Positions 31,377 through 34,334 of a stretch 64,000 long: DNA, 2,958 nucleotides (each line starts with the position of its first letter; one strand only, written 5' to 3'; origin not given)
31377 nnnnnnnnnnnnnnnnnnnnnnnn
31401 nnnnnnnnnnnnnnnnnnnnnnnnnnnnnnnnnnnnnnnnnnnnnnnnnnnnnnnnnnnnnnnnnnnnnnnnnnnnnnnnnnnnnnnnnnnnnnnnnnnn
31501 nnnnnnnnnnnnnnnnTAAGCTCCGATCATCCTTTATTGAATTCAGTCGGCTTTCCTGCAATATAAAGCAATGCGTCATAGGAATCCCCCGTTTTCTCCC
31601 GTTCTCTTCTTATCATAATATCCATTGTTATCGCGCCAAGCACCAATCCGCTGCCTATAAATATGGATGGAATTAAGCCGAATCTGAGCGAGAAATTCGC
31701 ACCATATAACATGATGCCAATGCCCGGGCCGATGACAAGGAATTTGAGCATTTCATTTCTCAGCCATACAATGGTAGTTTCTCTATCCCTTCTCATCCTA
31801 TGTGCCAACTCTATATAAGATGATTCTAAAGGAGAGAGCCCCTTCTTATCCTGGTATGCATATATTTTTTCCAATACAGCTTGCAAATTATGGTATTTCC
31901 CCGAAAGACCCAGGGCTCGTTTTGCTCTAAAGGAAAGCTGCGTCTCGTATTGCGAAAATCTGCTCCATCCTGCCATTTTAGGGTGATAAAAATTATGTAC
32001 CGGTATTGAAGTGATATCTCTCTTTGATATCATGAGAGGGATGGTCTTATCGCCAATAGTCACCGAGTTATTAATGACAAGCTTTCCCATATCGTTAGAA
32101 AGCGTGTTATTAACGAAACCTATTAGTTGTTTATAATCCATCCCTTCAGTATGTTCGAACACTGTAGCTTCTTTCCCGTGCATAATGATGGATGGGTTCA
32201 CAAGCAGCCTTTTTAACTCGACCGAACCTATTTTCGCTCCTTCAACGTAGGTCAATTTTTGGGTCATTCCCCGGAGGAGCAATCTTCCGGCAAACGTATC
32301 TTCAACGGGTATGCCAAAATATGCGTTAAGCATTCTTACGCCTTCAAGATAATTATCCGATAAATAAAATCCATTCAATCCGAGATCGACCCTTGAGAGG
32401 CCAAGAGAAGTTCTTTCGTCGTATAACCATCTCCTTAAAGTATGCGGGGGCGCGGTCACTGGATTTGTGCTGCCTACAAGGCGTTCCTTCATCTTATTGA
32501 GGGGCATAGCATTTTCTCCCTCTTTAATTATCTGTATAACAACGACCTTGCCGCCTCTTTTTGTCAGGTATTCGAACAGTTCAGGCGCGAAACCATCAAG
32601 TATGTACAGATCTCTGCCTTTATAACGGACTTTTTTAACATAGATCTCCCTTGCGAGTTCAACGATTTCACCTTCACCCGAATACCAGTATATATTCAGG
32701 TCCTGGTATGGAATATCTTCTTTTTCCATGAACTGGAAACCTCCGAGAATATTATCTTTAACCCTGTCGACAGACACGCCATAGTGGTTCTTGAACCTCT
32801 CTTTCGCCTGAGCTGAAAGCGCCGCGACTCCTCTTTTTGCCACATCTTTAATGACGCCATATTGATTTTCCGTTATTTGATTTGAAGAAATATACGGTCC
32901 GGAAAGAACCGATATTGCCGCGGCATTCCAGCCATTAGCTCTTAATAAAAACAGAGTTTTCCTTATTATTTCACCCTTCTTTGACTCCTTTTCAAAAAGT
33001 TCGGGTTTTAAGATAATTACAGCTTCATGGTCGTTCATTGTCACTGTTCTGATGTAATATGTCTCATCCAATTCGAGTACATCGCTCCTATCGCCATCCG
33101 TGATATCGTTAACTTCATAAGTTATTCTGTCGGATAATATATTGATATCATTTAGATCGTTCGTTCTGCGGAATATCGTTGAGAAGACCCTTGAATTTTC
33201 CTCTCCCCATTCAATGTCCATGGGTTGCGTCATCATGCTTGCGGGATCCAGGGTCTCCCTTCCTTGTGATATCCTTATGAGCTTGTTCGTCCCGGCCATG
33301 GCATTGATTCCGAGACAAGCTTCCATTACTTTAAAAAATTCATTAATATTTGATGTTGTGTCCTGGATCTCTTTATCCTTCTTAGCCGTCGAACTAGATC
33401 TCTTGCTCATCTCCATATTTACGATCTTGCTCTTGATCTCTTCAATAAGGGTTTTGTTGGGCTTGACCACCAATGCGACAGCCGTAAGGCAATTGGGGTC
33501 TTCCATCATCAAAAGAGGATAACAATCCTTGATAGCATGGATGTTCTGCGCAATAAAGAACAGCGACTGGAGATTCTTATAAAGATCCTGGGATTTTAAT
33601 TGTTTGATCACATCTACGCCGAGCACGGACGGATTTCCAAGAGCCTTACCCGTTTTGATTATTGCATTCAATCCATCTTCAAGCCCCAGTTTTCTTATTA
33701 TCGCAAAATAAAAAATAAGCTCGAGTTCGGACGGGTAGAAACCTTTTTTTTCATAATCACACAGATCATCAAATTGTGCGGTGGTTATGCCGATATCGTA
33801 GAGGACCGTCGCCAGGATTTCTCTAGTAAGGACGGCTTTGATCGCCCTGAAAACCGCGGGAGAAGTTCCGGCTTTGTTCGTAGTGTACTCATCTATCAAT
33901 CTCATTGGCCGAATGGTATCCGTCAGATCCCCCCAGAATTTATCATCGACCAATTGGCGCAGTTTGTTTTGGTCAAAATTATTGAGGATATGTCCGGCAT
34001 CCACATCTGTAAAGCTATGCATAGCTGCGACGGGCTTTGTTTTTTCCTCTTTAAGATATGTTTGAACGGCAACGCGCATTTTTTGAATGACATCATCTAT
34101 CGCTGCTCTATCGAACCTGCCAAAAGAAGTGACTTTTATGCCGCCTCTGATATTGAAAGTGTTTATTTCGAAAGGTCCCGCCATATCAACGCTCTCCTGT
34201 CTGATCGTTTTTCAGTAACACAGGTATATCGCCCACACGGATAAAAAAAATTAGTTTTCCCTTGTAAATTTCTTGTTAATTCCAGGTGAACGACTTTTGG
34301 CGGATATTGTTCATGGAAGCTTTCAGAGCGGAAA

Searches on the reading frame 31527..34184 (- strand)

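Call 21: search_protein_families(library=pfam, proteins=[window:31527-34184:-], max_evalue=10)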
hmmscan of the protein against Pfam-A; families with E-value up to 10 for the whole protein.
window:31527-34184:- (885 aa): 0 families

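Call 46: search_protein_families(library=ncbifam, proteins=[window:31527-34184:-], max_evalue=1)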
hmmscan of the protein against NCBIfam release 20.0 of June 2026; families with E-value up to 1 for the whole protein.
window:31527-34184:- (885 aa): 3 families
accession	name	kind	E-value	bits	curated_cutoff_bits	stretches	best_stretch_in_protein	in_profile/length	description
NF000111.1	stregram_VatD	exception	0.016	15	400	0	811-846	62-97/209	streptogramin A O-acetyltransferase Vat(D)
TIGR00726.1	TIGR00726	equivalog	0.051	12.9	141.15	0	403-480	107-181/223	peptidoglycan editing factor PgeF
NF001908.0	PRK00668.1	equivalog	0.054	13.3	155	1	532-585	59-105/141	nucleoside-diphosphate kinase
